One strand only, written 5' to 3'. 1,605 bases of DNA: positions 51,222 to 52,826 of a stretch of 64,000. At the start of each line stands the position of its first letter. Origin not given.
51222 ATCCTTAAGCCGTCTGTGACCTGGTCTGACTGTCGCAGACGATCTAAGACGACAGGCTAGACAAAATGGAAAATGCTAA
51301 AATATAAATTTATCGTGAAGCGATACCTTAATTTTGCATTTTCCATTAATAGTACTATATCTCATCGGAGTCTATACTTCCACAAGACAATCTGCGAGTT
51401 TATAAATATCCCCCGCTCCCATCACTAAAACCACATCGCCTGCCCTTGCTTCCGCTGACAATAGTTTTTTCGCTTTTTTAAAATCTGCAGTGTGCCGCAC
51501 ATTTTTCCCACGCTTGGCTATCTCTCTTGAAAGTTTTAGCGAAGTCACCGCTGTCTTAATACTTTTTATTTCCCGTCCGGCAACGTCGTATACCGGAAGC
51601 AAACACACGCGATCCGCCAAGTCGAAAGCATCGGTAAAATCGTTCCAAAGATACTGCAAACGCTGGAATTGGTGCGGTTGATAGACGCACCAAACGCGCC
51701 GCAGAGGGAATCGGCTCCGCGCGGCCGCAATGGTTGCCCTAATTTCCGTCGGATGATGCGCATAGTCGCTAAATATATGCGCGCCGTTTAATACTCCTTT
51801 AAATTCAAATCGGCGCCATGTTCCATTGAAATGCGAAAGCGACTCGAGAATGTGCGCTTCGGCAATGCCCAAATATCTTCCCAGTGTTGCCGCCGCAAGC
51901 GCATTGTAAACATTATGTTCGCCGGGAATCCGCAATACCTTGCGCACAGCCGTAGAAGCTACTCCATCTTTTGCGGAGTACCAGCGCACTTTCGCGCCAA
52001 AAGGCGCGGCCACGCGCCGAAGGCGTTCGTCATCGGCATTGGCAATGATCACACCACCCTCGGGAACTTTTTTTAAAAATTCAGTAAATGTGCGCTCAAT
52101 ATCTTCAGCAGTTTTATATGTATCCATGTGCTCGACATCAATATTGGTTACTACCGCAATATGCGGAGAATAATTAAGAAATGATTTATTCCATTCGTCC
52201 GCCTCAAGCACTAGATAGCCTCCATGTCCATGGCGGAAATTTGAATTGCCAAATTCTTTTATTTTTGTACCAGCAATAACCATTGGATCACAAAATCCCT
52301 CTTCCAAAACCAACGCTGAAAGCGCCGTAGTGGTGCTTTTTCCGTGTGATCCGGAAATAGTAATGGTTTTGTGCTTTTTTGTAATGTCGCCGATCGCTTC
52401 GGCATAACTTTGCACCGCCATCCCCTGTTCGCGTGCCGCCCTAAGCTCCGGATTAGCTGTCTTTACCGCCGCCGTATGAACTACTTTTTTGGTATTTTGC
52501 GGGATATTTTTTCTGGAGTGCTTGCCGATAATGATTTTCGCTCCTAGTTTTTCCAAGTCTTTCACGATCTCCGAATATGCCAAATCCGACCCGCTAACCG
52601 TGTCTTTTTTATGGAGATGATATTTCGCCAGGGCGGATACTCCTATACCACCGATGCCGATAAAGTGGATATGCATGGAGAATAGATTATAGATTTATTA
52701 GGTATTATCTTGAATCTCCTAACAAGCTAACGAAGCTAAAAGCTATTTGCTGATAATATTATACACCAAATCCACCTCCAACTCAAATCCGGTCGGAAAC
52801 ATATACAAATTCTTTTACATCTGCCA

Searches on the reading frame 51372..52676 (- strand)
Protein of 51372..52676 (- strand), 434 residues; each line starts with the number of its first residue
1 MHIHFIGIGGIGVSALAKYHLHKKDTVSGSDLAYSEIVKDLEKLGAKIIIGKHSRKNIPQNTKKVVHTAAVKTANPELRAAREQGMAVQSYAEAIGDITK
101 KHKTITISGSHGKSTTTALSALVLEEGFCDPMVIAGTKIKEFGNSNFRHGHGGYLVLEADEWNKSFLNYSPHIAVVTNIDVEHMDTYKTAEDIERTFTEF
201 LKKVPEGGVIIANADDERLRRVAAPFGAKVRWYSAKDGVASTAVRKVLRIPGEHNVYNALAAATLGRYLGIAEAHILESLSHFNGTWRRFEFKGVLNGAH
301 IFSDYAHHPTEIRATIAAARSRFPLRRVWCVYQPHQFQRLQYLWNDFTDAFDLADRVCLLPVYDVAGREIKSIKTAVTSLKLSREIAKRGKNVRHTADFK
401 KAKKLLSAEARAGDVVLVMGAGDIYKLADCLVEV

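Call 11: search_protein_families(library=pfam, proteins=[window:51372-52676:-], max_evalue=0.001)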
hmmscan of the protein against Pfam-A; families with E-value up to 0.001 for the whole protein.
window:51372-52676:- (434 aa): 3 families
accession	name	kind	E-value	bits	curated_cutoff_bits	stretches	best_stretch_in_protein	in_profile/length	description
PF01225.30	Mur_ligase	-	1.3e-21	77.2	21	1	2-102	1-94/95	Mur ligase family, catalytic domain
PF08245.18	Mur_ligase_M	-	2.9e-21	76.8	24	1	107-265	1-199/200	Mur ligase middle domain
PF02875.26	Mur_ligase_C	-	3.5e-20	73.6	28.4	1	288-422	1-127/127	Mur ligase, glutamate ligase domain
